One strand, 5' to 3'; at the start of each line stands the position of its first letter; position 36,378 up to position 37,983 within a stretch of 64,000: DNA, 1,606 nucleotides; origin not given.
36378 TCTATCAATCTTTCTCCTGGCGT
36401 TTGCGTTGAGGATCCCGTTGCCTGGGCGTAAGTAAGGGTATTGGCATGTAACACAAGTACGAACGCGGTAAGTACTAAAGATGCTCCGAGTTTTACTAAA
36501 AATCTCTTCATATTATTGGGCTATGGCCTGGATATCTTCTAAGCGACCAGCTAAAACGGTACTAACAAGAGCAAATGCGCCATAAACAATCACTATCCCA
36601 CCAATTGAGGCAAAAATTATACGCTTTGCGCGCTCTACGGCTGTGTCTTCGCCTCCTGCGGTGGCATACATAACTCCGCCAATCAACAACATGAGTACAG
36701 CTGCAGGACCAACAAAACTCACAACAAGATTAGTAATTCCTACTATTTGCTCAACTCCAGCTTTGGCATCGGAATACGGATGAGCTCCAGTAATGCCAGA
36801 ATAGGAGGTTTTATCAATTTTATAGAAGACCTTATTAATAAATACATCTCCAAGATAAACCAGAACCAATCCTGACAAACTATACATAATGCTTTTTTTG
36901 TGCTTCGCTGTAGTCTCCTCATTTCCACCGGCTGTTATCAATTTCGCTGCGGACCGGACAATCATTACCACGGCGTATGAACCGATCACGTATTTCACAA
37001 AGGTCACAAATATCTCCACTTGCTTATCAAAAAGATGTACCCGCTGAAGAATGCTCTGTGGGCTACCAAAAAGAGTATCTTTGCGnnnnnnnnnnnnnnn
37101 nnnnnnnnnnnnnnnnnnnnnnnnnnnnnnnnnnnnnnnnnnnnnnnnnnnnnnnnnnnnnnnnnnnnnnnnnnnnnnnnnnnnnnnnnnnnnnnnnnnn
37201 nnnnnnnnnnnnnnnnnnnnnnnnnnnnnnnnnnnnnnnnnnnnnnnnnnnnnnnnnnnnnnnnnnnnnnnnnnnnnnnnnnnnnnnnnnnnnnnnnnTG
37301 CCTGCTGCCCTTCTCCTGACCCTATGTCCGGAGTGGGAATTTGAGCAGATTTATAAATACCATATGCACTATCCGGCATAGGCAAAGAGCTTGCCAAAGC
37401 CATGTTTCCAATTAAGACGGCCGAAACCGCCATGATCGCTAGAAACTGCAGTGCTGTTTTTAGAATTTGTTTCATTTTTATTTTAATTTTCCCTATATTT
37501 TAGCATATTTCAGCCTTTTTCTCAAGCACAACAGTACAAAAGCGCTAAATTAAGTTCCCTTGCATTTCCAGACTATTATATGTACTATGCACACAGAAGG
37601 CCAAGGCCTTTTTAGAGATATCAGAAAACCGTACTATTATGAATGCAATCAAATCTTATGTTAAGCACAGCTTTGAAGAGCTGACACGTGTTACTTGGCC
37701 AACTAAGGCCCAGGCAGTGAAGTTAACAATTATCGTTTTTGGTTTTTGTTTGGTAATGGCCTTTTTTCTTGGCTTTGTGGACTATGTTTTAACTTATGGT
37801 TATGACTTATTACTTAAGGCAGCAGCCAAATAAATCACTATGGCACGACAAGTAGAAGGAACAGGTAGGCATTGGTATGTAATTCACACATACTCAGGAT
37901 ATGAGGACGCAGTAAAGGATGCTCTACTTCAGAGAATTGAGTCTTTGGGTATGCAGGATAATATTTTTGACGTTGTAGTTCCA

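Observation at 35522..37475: Two adjacent paralogs, each a triple tandem of a pilin-like two-helix hairpin (predicted six TM helices)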

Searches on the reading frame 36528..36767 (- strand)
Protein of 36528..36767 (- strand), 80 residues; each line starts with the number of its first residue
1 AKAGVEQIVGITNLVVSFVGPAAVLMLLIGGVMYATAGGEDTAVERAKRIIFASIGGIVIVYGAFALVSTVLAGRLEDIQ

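Call 20: search_protein_representatives(alignment_id=A1)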
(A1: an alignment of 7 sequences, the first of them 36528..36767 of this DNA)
Query: 7 sequences, 82 profile positions. Proteins with E-value up to 0.001 (for the whole library): 60351; up to 1e-10: 8338; up to 1e-30: 259. The best 150 are listed.
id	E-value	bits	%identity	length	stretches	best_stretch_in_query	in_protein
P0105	7.1e-111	378.5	-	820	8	6-78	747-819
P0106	1.4e-92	319.8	-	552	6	5-77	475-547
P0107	1.6e-83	290.8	-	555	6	11-75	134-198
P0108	1.8e-73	258.6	-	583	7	22-77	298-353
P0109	1.6e-69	246.0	-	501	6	9-74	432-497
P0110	2.5e-67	238.9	-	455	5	6-77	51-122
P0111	1.4e-62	223.7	-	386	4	9-73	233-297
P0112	2.9e-60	216.3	-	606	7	8-79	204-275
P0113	1.2e-59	214.3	-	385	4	6-75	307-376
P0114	1.8e-59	213.8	-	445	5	12-80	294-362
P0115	1.4e-57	207.7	-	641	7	9-75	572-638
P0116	1.8e-57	207.3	-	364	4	9-76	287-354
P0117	3.2e-57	206.5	-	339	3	3-81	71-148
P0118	1.9e-56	204.0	-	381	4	4-75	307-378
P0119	9.7e-56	201.8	-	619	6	8-80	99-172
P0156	1.8e-46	172.1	-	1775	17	11-77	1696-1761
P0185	2.6e-42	158.7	-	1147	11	7-79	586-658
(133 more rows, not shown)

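Call 38: find_encoding_contigs(protein=P0105, flank=10000, max_places=2)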
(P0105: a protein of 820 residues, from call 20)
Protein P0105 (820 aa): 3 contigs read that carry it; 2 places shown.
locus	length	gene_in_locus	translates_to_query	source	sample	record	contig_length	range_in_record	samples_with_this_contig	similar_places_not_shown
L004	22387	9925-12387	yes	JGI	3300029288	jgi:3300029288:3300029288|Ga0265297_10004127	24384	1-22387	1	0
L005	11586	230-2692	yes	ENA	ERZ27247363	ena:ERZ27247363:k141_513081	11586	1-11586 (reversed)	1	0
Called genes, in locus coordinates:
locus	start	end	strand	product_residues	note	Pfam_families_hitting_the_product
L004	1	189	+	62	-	?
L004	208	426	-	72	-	-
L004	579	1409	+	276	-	-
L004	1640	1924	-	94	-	-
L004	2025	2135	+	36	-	-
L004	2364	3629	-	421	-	PF01368:DHH, PF02272:DHHA1 (weak)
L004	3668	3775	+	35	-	-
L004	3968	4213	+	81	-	PF01783:Ribosomal_L32p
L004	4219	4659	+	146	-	PF01029:NusB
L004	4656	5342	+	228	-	PF22935:RM44_endonuclase (faint), PF14622:Ribonucleas_3_3, PF00636:Ribonuclease_3, PF00035:dsrm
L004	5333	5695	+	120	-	PF02033:RBFA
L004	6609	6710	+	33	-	-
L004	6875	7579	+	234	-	PF28597:T2SSF_N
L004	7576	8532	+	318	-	PF18075:FtsX_ECD, PF02687:FtsX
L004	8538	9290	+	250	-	PF11967:RecO_N, PF02565:RecO_C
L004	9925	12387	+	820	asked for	PF04956:TrbC (faint), PF18895:T4SS_pilin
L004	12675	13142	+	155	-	PF18895:T4SS_pilin (weak)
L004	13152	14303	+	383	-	PF18895:T4SS_pilin, PF00801:PKD (weak)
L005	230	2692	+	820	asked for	PF04956:TrbC (faint), PF18895:T4SS_pilin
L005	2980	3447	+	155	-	PF18895:T4SS_pilin (weak)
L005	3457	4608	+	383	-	PF18895:T4SS_pilin, PF00801:PKD (weak)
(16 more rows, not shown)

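Call 39: find_encoding_contigs(protein=P0111, flank=10000, max_places=2)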
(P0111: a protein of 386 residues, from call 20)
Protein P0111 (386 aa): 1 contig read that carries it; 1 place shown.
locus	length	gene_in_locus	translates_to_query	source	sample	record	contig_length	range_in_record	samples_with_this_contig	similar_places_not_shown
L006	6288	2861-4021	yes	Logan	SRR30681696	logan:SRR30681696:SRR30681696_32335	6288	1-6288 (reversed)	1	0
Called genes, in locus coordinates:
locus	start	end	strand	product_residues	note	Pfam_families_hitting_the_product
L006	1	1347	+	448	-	?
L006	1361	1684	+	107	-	PF18895:T4SS_pilin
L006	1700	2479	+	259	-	PF18895:T4SS_pilin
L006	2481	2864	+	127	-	PF18895:T4SS_pilin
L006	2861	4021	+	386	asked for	PF04956:TrbC (faint), PF18895:T4SS_pilin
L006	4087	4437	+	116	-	PF18895:T4SS_pilin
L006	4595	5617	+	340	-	PF00657:Lipase_GDSL, PF13472:Lipase_GDSL_2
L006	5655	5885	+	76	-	-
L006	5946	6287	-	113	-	?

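Call 42: search_solved_structures(query=A1, max_evalue=10, show_alignments=2)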
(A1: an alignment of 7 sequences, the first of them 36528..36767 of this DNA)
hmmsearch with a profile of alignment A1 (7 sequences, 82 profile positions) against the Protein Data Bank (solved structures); distinct sequences matched with E-value up to 10: 2.
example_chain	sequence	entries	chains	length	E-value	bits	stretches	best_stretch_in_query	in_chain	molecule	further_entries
7f4v_aI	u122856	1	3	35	0.32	14.2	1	10-31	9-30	Photosystem I reaction center subunit Z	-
6cfw_M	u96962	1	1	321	0.93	12.7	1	53-79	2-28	Mbh13 NADH dehydrogenase subunit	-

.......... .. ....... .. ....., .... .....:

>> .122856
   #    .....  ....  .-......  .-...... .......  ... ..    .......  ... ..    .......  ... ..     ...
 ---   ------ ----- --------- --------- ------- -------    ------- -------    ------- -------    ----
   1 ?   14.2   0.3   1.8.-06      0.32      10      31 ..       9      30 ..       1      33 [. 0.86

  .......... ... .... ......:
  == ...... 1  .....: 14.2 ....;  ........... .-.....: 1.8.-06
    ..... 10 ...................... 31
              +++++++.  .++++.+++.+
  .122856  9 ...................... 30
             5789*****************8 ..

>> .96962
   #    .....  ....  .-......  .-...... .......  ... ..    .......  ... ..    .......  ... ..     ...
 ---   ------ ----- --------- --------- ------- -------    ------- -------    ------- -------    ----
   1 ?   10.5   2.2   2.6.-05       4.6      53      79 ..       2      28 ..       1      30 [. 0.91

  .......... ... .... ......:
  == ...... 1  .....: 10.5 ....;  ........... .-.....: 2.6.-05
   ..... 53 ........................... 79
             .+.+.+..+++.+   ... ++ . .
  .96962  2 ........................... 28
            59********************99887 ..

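Call 45: list_cluster_members(proteins=[P0105, P0106, P0107, P0108, P0109, P0110, P0112, P0115, P0156, P0185])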
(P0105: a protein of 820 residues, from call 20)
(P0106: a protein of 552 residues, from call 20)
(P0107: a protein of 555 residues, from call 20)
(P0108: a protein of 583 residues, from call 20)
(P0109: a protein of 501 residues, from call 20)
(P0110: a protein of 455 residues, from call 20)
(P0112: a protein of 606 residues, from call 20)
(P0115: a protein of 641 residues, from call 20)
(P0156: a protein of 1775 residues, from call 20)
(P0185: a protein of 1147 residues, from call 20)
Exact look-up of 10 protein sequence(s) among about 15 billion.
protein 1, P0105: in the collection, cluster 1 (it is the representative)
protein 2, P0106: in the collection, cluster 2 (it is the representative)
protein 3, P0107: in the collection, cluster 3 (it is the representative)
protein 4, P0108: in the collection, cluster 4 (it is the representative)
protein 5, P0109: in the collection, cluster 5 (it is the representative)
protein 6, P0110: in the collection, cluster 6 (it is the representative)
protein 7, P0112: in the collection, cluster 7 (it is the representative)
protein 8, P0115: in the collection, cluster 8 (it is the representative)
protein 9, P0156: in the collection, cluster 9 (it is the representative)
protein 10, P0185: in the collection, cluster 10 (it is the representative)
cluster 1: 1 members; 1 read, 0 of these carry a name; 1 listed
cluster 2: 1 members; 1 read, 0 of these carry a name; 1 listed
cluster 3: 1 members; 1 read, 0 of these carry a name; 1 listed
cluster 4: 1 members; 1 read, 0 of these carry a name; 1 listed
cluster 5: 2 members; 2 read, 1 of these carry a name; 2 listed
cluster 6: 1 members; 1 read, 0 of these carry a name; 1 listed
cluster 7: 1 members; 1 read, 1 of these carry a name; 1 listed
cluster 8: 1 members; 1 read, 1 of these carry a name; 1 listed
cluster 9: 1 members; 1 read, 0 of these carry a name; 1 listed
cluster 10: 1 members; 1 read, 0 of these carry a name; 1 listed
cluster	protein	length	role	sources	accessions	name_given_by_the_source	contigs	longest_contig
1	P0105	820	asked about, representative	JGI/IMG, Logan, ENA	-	-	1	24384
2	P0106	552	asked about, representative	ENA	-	-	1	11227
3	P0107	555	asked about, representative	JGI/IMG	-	-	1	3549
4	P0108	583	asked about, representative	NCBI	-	-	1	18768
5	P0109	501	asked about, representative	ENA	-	-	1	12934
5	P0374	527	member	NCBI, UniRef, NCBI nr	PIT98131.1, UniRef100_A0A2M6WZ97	MAG: hypothetical protein COT71_02435 [Candidatus Andersenbacteria bacterium ... | Uncharacterized protein n=1 Tax=Candidatus Andersenbacteria bacterium ...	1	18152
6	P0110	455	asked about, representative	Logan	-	-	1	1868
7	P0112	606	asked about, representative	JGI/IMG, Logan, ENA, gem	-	hypothetical protein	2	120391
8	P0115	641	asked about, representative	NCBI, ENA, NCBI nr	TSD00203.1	MAG: Uncharacterized protein Greene101449_289 [Candidatus Peregrinibacteria bacterium ...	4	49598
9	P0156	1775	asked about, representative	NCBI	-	-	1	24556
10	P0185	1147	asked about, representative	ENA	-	-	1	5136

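Call 46: find_encoding_contigs(protein=P0115, flank=10000, max_places=1)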
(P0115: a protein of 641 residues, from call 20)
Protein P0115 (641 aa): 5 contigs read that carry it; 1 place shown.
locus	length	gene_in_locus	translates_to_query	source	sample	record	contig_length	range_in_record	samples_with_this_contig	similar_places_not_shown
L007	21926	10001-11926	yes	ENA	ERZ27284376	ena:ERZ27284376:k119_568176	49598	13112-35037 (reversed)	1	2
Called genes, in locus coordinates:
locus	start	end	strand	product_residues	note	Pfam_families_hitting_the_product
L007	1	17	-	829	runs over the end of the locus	PF00133:tRNA-synt_1, PF09334:tRNA-synt_1g, PF13603:tRNA-synt_1_2, PF00133:tRNA-synt_1, PF09334:tRNA-synt_1g, PF08264:Anticodon_1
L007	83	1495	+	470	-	PF00009:GTP_EFTU, PF00025:Arf (faint), PF01926:MMR_HSR1, PF02421:FeoB_N, PF00009:GTP_EFTU, PF01926:MMR_HSR1, PF02421:FeoB_N, PF14714:KH_dom-like, +4 more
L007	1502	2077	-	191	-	PF18306:LDcluster4, PF03641:Lysine_decarbox (weak)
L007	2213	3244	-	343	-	PF02618:YceG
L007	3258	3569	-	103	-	PF02575:YbaB_DNA_bd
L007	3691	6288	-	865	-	PF26449:DUF8128, PF02534:T4SS-DNA_transf, PF10412:TrwB_AAD_bind, PF12696:TraG-D_C (weak)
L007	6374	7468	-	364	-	PF03330:DPBB_1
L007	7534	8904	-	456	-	PF08823:PG_binding_2 (faint), PF01471:PG_binding_1 (weak), PF09374:PG_binding_3 (faint), PF01471:PG_binding_1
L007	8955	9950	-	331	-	PF01321:Creatinase_N, PF00557:Peptidase_M24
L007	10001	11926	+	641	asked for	PF18895:T4SS_pilin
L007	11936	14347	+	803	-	PF00801:PKD (faint), PF18911:PKD_4 (weak)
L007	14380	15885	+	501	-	PF01564:Spermine_synth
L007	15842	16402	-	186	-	-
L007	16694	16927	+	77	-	-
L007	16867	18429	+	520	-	-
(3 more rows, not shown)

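Call 47: find_encoding_contigs(protein=P0112, flank=10000, max_places=1)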
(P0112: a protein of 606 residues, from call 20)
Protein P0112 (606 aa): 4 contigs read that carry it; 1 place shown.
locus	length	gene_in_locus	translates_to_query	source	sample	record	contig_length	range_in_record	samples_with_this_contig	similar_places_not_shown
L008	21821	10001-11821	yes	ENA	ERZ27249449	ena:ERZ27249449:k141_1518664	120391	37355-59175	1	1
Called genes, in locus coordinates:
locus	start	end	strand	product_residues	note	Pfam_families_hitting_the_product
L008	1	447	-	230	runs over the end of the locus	-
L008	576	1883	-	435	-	PF00753:Lactamase_B, PF23023:Anti-Pycsar_Apyc1, PF12706:Lactamase_B_2 (weak), PF07521:RMMBL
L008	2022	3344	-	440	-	PF23459:S1_RRP5 (faint), PF00575:S1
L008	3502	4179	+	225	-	PF13483:Lactamase_B_3, PF12706:Lactamase_B_2 (weak)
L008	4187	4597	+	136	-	-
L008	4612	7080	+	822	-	PF00521:DNA_topoisoIV, PF03989:DNA_gyraseA_C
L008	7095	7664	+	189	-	PF03848:TehB (weak), PF13489:Methyltransf_23, PF01209:Ubie_methyltran, PF01728:FtsJ (weak), PF13847:Methyltransf_31, PF08241:Methyltransf_11, PF08242:Methyltransf_12, PF13649:Methyltransf_25, +2 more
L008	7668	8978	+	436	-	PF01547:SBP_bac_1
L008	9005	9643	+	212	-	PF18895:T4SS_pilin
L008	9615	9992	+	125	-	PF18895:T4SS_pilin (weak)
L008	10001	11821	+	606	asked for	PF18895:T4SS_pilin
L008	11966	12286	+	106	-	PF18895:T4SS_pilin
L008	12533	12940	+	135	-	PF18895:T4SS_pilin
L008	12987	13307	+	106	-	PF18895:T4SS_pilin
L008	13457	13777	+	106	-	PF18895:T4SS_pilin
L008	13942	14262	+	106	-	PF18895:T4SS_pilin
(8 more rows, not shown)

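Call 48: find_encoding_contigs(protein=P0156, flank=10000, max_places=1)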
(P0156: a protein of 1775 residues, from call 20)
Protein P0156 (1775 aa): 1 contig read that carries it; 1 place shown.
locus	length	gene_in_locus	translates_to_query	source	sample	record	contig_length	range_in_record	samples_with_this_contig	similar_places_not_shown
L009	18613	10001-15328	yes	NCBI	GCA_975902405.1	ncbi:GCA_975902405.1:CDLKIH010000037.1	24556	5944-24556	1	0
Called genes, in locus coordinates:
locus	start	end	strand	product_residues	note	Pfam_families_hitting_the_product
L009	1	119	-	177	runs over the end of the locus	PF02441:Flavoprotein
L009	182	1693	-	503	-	PF20123:DUF6513 (weak), PF00809:Pterin_bind, PF14251:PterinBD-DUF4346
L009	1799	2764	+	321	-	PF09822:ABC_transp_aux (faint)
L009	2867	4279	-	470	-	PF25596:CPSase_L_D1, PF02222:ATP-grasp, PF02786:CPSase_L_D2, PF07478:Dala_Dala_lig_C, PF02787:CPSase_L_D3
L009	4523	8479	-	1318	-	PF05048:NosD, PF13229:Beta_helix, PF05048:NosD, PF13229:Beta_helix, PF05048:NosD, PF13229:Beta_helix, PF05048:NosD (weak)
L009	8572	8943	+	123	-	PF13742:tRNA_anti_2 (faint), PF01336:tRNA_anti-codon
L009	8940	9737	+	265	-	PF06023:Csa1 (weak), PF12705:PDDEXK_1, PF01930:Cas_Cas4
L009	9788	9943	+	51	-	PF00832:Ribosomal_L39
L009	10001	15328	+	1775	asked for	PF04956:TrbC, PF18895:T4SS_pilin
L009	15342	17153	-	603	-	PF00361:Proton_antipo_M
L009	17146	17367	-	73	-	-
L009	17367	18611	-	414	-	?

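Call 87: find_encoding_contigs(protein=P0106, flank=10000, max_places=1)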
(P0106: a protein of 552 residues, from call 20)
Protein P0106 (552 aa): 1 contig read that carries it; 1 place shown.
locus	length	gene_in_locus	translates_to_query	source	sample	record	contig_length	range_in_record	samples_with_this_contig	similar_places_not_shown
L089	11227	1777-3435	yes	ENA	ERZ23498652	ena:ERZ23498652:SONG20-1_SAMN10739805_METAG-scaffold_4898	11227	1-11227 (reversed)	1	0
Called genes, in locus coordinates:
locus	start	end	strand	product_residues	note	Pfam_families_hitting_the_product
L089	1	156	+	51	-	?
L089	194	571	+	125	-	PF18895:T4SS_pilin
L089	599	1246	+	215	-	PF18895:T4SS_pilin (weak)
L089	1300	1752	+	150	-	PF18895:T4SS_pilin (weak)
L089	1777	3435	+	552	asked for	PF02322:Cyt_bd_oxida_II (faint), PF04956:TrbC (faint), PF18895:T4SS_pilin, PF27259:AF_1499 (faint), PF18895:T4SS_pilin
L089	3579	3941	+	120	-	PF18895:T4SS_pilin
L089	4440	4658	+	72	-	-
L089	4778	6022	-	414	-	-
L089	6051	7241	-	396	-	-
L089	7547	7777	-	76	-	-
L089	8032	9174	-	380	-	PF13439:Glyco_transf_4, PF13579:Glyco_trans_4_4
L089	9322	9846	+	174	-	-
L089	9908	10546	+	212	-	-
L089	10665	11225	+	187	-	?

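Call 88: find_encoding_contigs(protein=P0109, flank=10000, max_places=1)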
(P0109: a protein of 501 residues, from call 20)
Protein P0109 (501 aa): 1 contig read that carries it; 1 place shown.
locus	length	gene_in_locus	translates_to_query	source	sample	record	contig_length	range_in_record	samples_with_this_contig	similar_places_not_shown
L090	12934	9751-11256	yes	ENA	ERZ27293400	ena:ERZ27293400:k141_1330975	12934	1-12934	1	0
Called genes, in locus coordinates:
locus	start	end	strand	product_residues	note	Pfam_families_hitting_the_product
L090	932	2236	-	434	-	PF00575:S1, PF23459:S1_RRP5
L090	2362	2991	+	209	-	PF13483:Lactamase_B_3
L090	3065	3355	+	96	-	-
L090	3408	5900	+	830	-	PF00521:DNA_topoisoIV, PF03989:DNA_gyraseA_C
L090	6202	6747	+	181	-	PF01135:PCMT (weak), PF01209:Ubie_methyltran, PF06325:PrmA (weak), PF13847:Methyltransf_31, PF08241:Methyltransf_11, PF08242:Methyltransf_12 (weak), PF13649:Methyltransf_25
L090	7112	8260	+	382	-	PF01547:SBP_bac_1, PF13416:SBP_bac_8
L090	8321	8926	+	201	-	PF18895:T4SS_pilin (faint)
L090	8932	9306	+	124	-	PF18895:T4SS_pilin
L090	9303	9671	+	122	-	PF18895:T4SS_pilin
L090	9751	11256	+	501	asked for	PF18895:T4SS_pilin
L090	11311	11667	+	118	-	PF18895:T4SS_pilin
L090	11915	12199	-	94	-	-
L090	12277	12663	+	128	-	PF18895:T4SS_pilin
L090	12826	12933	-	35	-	?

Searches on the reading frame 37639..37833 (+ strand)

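Call 8: search_protein_families(library=pfam, proteins=[window:37639-37833:+], max_evalue=0.01)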
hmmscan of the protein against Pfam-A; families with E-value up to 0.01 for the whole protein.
window:37639-37833:+ (64 aa): 1 family
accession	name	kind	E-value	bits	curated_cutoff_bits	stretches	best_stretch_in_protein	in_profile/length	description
PF00584.25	SecE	-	4e-17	62.3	22.7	1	6-59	2-55/55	SecE/Sec61-gamma subunits of protein translocation complex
